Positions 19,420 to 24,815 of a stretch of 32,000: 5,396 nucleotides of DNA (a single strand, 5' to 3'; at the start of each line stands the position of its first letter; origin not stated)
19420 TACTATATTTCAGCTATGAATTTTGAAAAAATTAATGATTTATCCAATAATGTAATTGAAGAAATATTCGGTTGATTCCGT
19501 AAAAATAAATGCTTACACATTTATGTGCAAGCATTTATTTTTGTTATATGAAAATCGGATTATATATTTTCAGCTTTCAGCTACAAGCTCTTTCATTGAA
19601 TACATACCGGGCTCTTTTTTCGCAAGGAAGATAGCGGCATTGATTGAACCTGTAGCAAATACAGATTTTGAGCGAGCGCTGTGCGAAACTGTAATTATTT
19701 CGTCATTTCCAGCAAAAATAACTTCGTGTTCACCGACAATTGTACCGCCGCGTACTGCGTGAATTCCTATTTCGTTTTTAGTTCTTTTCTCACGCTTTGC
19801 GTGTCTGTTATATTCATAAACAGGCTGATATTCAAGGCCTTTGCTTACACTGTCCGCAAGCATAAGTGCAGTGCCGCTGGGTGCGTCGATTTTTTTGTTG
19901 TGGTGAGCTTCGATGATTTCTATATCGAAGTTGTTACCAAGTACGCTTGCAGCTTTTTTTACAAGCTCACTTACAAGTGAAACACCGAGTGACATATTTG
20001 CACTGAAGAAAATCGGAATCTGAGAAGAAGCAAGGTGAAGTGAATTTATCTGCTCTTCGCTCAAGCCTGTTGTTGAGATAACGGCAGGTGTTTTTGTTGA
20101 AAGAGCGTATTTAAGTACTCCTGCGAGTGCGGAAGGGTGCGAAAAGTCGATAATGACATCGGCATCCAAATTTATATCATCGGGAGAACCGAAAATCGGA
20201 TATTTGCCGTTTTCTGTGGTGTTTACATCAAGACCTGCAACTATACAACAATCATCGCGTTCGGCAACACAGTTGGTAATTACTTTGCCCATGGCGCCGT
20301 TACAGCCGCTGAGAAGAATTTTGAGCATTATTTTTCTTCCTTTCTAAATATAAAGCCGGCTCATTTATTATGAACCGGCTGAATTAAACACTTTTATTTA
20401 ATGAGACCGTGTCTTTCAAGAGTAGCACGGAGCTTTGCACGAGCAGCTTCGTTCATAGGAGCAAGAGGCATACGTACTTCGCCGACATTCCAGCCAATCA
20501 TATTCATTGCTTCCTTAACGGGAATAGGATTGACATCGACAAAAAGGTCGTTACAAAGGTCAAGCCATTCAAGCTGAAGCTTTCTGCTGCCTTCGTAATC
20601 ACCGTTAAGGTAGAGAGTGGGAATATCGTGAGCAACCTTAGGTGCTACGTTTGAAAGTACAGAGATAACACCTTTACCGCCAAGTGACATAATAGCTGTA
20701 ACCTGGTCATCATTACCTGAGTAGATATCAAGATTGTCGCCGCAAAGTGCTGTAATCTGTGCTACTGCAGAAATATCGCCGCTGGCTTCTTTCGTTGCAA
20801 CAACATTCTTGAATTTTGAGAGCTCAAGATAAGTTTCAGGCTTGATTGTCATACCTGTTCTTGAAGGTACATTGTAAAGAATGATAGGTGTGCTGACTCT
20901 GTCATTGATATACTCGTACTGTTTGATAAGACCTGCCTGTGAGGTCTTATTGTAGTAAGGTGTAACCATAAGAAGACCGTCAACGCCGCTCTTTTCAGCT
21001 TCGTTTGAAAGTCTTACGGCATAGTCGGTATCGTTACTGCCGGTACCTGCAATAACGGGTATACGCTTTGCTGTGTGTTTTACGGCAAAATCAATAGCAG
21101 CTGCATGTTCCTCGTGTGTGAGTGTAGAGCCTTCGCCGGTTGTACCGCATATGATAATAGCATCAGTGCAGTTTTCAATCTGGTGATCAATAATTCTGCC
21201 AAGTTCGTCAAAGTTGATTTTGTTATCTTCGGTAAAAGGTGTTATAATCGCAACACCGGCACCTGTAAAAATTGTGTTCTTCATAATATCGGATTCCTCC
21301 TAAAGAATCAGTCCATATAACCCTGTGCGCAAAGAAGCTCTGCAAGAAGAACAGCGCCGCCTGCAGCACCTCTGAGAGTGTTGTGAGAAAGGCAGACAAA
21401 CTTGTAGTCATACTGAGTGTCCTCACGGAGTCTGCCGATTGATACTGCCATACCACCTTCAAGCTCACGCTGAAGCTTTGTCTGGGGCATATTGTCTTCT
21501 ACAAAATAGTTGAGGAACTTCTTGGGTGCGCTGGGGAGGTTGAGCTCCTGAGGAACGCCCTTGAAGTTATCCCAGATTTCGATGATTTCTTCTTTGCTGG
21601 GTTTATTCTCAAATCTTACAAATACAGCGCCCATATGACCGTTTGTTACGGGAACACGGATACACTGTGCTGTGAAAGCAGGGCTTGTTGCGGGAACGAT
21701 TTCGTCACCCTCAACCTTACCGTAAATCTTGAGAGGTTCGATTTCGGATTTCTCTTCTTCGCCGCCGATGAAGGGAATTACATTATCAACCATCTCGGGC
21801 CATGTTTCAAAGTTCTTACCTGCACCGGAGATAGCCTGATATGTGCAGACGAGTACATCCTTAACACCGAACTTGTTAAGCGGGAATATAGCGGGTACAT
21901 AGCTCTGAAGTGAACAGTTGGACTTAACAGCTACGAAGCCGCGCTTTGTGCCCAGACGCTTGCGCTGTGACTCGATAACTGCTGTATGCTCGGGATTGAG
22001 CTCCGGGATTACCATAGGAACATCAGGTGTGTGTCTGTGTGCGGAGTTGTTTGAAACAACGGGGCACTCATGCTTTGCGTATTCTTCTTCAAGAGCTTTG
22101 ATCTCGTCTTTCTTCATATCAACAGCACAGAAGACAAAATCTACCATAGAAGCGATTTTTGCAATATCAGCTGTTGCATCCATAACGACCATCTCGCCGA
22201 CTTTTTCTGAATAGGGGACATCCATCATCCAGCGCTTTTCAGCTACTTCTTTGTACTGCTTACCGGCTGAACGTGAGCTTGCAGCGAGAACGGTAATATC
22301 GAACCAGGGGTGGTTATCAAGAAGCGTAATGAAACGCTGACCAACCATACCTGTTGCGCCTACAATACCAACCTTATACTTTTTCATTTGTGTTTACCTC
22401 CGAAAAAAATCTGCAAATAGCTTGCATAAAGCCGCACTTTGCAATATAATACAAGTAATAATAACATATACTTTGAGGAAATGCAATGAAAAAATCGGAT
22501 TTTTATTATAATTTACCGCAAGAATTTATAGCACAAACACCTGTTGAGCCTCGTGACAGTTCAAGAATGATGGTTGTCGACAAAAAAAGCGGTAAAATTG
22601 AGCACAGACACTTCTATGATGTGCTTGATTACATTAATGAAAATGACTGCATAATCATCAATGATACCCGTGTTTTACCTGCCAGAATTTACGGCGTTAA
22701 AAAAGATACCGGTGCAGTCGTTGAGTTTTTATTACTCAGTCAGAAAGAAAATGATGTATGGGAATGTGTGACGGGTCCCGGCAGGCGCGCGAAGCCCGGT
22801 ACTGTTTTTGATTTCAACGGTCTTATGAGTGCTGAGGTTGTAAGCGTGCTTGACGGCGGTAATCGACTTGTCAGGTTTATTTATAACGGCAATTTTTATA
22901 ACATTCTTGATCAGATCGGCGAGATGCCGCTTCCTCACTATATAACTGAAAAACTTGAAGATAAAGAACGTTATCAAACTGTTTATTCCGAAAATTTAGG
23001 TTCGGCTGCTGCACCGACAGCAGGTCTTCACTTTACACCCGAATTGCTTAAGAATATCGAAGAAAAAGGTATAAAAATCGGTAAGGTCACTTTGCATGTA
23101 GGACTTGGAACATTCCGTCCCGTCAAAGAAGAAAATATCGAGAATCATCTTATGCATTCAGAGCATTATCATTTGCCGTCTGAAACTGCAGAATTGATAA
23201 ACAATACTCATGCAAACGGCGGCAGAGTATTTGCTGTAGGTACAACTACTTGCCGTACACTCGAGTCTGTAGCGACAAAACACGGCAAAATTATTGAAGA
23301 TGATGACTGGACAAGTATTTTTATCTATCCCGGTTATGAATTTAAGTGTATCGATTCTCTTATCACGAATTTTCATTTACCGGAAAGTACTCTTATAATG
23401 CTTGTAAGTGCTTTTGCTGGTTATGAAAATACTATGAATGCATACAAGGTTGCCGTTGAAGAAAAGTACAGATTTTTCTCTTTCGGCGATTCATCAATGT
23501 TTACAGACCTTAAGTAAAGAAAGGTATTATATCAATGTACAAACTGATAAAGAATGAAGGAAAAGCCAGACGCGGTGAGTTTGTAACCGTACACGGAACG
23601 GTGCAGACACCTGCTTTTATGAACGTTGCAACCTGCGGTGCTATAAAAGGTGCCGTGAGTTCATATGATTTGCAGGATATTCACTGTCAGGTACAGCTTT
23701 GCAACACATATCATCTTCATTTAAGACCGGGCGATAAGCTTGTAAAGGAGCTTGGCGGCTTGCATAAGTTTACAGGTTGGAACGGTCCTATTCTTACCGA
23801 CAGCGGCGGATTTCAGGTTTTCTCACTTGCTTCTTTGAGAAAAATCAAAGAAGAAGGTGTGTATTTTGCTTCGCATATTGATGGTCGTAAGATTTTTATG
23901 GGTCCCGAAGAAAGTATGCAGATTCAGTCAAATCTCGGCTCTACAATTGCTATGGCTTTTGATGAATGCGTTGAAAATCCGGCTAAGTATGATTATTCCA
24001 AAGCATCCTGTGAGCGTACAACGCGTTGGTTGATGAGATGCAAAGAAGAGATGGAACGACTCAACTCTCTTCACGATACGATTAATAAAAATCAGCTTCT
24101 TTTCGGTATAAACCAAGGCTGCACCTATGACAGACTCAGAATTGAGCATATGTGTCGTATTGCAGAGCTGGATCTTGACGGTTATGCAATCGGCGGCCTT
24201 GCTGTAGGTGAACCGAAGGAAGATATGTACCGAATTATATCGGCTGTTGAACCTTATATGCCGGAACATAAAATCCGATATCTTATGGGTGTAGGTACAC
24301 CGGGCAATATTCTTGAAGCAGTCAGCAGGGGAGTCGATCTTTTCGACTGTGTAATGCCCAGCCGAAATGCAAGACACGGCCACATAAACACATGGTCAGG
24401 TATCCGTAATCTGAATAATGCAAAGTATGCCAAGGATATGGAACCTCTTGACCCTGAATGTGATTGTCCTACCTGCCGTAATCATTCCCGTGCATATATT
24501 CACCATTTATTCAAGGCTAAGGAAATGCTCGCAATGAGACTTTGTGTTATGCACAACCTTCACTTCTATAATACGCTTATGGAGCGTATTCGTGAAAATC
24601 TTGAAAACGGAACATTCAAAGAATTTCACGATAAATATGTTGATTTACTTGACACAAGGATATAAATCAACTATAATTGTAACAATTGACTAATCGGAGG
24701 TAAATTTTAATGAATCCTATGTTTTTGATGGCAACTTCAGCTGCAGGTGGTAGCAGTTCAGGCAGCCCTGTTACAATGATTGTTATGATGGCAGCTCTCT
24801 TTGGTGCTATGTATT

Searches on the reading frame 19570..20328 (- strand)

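Call 69: search_protein_families(library=pfam, proteins=[window:19570-20328:-], max_evalue=0.00001)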
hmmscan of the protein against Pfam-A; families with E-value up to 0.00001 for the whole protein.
window:19570-20328:- (252 aa): 2 families
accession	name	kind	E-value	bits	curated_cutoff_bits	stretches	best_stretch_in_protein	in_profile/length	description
PF05173.19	DapB_C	-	3.5e-45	153.4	27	1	115-248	1-120/121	Dihydrodipicolinate reductase, C-terminus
PF01113.26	DapB_N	-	1.6e-26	93.3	25.6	1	3-112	2-124/124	Dihydrodipicolinate reductase, N-terminus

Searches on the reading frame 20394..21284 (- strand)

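Call 69: search_protein_families(library=pfam, proteins=[window:20394-21284:-], max_evalue=0.00001)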
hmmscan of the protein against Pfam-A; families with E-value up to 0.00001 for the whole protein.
window:20394-21284:- (296 aa): 1 family
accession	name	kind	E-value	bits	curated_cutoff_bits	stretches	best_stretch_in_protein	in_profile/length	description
PF00701.28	DHDPS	-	8.6e-90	300.8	22.1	1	6-290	2-287/289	Dihydrodipicolinate synthetase family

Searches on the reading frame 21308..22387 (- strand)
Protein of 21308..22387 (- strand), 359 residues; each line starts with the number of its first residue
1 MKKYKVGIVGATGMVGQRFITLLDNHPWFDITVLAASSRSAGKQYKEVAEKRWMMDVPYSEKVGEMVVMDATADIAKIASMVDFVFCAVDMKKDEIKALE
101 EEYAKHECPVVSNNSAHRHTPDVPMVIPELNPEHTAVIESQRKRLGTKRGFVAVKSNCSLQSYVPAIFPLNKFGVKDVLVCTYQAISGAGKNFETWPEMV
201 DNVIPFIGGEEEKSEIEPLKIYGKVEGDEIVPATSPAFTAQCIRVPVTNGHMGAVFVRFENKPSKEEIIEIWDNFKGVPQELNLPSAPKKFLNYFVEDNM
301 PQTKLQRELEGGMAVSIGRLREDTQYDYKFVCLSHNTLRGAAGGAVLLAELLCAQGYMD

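Call 69: search_protein_families(library=pfam, proteins=[window:21308-22387:-], max_evalue=0.00001)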
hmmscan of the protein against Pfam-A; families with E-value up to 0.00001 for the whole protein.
window:21308-22387:- (359 aa): 2 families
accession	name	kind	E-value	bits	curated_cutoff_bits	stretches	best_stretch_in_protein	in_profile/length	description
PF01118.30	Semialdhyde_dh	-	1.6e-30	106.5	26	1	5-136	1-119/121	Semialdehyde dehydrogenase, NAD binding domain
PF02774.23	Semialdhyde_dhC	-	2.1e-29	103.4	26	1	169-338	3-183/184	Semialdehyde dehydrogenase, dimerisation domain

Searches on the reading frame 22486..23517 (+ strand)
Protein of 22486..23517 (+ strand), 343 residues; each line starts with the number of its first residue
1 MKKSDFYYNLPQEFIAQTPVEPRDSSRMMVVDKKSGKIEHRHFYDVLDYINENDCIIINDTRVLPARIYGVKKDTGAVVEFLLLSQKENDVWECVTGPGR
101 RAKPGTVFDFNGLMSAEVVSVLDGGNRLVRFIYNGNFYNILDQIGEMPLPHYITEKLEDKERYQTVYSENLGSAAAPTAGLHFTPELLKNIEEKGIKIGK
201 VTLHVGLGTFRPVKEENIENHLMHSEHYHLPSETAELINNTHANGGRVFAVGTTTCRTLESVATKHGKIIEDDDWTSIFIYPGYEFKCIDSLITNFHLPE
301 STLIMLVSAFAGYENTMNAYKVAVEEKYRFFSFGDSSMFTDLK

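Call 69: search_protein_families(library=pfam, proteins=[window:22486-23517:+], max_evalue=0.00001)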
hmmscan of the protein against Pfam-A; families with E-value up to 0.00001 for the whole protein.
window:22486-23517:+ (343 aa): 1 family
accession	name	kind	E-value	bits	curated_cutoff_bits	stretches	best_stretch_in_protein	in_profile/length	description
PF02547.20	Queuosine_synth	-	3.3e-139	464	25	1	4-338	2-321/322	Queuosine biosynthesis protein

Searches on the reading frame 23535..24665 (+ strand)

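Call 69: search_protein_families(library=pfam, proteins=[window:23535-24665:+], max_evalue=0.00001)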
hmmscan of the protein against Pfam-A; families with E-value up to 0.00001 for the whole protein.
window:23535-24665:+ (376 aa): 1 family
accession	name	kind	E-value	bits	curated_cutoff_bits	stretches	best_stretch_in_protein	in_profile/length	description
PF01702.25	TGT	-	1.4e-159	531.4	26.3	1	10-369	2-352/357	Queuine tRNA-ribosyltransferase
